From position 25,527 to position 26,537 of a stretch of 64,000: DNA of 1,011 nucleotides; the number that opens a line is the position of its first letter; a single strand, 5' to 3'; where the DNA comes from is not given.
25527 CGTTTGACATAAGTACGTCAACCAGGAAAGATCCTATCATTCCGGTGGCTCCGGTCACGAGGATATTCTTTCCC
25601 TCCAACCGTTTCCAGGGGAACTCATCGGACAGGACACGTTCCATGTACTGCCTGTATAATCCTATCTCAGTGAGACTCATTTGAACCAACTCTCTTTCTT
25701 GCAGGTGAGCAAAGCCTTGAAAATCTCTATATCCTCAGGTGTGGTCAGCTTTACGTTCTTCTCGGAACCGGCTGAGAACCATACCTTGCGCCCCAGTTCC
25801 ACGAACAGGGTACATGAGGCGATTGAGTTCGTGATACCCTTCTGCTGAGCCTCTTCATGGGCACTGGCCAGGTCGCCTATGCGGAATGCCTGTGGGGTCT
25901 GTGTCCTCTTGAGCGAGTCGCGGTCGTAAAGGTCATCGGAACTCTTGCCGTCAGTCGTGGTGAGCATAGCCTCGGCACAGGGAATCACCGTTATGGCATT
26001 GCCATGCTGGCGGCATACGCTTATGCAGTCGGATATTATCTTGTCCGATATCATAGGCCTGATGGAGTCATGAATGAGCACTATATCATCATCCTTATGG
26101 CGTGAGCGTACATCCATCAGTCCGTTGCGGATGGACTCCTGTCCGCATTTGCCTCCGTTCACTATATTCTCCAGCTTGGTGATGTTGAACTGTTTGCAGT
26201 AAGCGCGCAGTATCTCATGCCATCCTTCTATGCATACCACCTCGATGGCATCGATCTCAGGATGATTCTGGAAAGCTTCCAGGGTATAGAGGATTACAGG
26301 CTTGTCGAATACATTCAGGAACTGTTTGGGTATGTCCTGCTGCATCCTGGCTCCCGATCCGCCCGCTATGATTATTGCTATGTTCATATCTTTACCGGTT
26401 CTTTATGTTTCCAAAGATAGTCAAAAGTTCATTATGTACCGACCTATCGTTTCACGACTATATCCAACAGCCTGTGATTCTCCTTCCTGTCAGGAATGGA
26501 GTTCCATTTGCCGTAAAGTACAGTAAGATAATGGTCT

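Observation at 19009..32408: A pneumococcal tar/lic-like toolkit in a Bacteroidales genome: three LicD paralogs, two CDP-activation modules, a flippase and a DMT transporter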

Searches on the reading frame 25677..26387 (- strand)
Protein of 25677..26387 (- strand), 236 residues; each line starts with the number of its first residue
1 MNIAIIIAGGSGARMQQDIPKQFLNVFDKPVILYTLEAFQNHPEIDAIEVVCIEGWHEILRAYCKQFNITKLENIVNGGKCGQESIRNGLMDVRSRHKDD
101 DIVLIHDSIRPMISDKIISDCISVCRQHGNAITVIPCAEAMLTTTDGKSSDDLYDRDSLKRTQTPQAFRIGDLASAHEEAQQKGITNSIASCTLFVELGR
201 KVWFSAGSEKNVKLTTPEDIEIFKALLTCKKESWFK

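Call 3: search_protein_families(library=pfam, proteins=[window:25677-26387:-])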
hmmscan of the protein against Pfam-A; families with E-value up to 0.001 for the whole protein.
window:25677-26387:- (236 aa): 3 families
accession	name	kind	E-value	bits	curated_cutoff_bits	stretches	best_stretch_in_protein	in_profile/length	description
PF01128.25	IspD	-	1.6e-40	139.7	27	1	3-228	2-220/221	2-C-methyl-D-erythritol 4-phosphate cytidylyltransferase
PF12804.13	NTP_transf_3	-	7.4e-10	39.7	27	1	4-139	1-125/160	MobA-like NTP transferase domain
PF00483.29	NTP_transferase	-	0.00031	20.9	21.2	1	4-66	2-67/245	Nucleotidyl transferase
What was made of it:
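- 25677..26387 (-): TarI-type (IspD-family) cytidylyltransferase; not the housekeeping IspD. PF01128 139.7 bits (call 3).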

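Call 5: search_protein_families(library=ncbifam, proteins=[window:25677-26387:-], max_evalue=0.01)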
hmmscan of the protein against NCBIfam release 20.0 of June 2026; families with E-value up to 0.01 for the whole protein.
window:25677-26387:- (236 aa): 30 families (the best 25 are shown)
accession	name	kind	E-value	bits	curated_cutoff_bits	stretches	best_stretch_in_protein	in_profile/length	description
NF001186.0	PRK00155.2-3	equivalog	6.6e-54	182.7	253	1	2-227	5-222/224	2-C-methyl-D-erythritol 4-phosphate cytidylyltransferase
TIGR00453.1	ispD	equivalog_domain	3.3e-53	180.4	181.3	1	3-227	1-219/219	2-C-methyl-D-erythritol 4-phosphate cytidylyltransferase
NF001183.0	PRK00155.1-3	subfamily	1.8e-49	168.1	166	1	1-230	1-234/237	D-ribitol-5-phosphate cytidylyltransferase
NF006899.0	PRK09382.1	equivalog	2.7e-42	145.3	417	1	4-231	9-224/387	bifunctional 2-C-methyl-D-erythritol 4-phosphate cytidylyltransferase/2-C-methyl-D-erythritol 2,4-cyclodiphosphate synthase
NF009924.0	PRK13385.1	subfamily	1.9e-40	138.9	342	1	4-229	4-225/230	2-C-methyl-D-erythritol 4-phosphate cytidylyltransferase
TIGR03310.1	matur_MocA_YgfJ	equivalog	2.4e-08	34.2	186.45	1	4-136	2-125/188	molybdenum cofactor cytidylyltransferase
NF045495.1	AdoCbiPCobY_Meth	equivalog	1.4e-06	28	250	1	4-107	3-103/195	adenosylcobinamide-phosphate guanylyltransferase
TIGR01173.1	glmU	equivalog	6e-06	25.3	366.85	1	4-135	3-125/452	bifunctional UDP-N-acetylglucosamine diphosphorylase/glucosamine-1-phosphate N-acetyltransferase GlmU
NF010933.0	PRK14353.1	equivalog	1.4e-05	24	505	1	3-135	7-133/453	bifunctional UDP-N-acetylglucosamine diphosphorylase/glucosamine-1-phosphate N-acetyltransferase GlmU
NF010934.1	PRK14354.1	equivalog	1.4e-05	23.8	450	1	4-136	2-126/447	bifunctional UDP-N-acetylglucosamine diphosphorylase/glucosamine-1-phosphate N-acetyltransferase GlmU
NF041173.1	Sug_nt_acttase_Thmprot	equivalog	1.5e-05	24.1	600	1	4-122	3-117/405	bifunctional sugar-1-phosphate nucleotidylyltransferase/acetyltransferase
NF010932.0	PRK14352.1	equivalog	2e-05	23.4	611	1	4-136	9-137/488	bifunctional UDP-N-acetylglucosamine diphosphorylase/glucosamine-1-phosphate N-acetyltransferase GlmU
TIGR01207.1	rmlA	equivalog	4.4e-05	22.7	360.65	1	5-38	3-39/286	glucose-1-phosphate thymidylyltransferase RfbA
NF010939.0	PRK14359.1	equivalog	0.00011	21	592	1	4-119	5-112/430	bifunctional UDP-N-acetylglucosamine diphosphorylase/glucosamine-1-phosphate N-acetyltransferase GlmU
NF001457.0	PRK00317.1-3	equivalog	0.00013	21.5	164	1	1-135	1-122/200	molybdenum cofactor guanylyltransferase MobA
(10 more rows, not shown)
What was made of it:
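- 25677..26387 (-): NF001183 ribitol-5-P cytidylyltransferase 168.1 > 166, but TIGR00453 ispD 180.4 < 181.3 (call 5).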

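Call 26: search_solved_structures(query=window:25677-26387:-, max_evalue=1e-10)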
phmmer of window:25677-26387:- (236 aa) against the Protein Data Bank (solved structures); distinct sequences matched with E-value up to 1e-10: 25.
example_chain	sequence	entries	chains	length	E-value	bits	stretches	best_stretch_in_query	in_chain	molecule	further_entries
4jis_A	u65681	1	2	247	6.7e-32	114.3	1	4-228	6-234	ribitol-5-phosphate cytidylyltransferase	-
6xhp_A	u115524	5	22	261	9.3e-31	110.6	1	2-227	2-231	Ribitol-5-phosphate cytidylyltransferase 1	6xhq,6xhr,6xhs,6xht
2vsh_A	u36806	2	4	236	9e-30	107.3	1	4-227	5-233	2-C-METHYL-D-ERYTHRITOL 4-PHOSPHATE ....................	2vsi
5ddt_A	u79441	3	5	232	1.4e-29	106.8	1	5-228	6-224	2-C-methyl-D-erythritol 4-phosphate cytidylyltransferase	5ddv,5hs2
3f1c_A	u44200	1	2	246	4.9e-26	95.1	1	4-227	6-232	Putative 2-C-methyl-D-erythritol 4-phosphate cytidylyltransferase 2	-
5mrq_A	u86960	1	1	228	1.2e-24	90.6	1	4-227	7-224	2-C-methyl-D-erythritol 4-phosphate cytidylyltransferase, chloroplastic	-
5mrn_A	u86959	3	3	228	2.3e-24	89.7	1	4-227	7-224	2-C-methyl-D-erythritol 4-phosphate cytidylyltransferase, chloroplastic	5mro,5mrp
2ycm_A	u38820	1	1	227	2.8e-24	89.4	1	4-227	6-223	2-C-METHYL-D-ERYTHRITOL 4-PHOSPHATE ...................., CHLOROPLASTIC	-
2yc3_A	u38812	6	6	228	2.8e-24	89.4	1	4-227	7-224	2-C-METHYL-D-ERYTHRITOL 4-PHOSPHATE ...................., CHLOROPLASTIC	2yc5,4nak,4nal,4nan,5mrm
1w77_A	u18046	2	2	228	3.1e-24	89.2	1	4-227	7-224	2C-METHYL-D-ERYTHRITOL 4-PHOSPHATE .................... | 2-C-methyl-D-erythritol 4-phosphate cytidylyltransferase, chloroplastic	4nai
1vpa_A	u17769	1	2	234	5.2e-22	81.9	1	1-225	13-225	2-C-methyl-D-erythritol 4-phosphate cytidylyltransferase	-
1vgz_A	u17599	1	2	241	5.9e-20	75.2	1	2-228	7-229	4-diphosphocytidyl-2C-methyl-D-erythritol synthase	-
1vgw_A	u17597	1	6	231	7.4e-20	74.9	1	2-228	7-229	4-diphosphocytidyl-2C-methyl-D-erythritol synthase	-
4ys8_A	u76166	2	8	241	6.6e-19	71.8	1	4-228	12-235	2-C-methyl-D-erythritol 4-phosphate cytidylyltransferase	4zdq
8xkg_A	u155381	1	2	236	1.6e-17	67.3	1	4-228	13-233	2-C-methyl-D-erythritol 4-phosphate cytidylyltransferase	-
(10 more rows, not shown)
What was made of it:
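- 25677..26387 (-): Best PDB hits are TarI 4JIS, 6XHP and 2VSH (call 26).
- On TarI/TarJ CDP-ribitol synthesis: The top PDB hits are TarI 4JIS, 6XHP and 2VSH (call 26).
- The cytidylyltransferase's best relatives are TarI enzymes (call 26).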
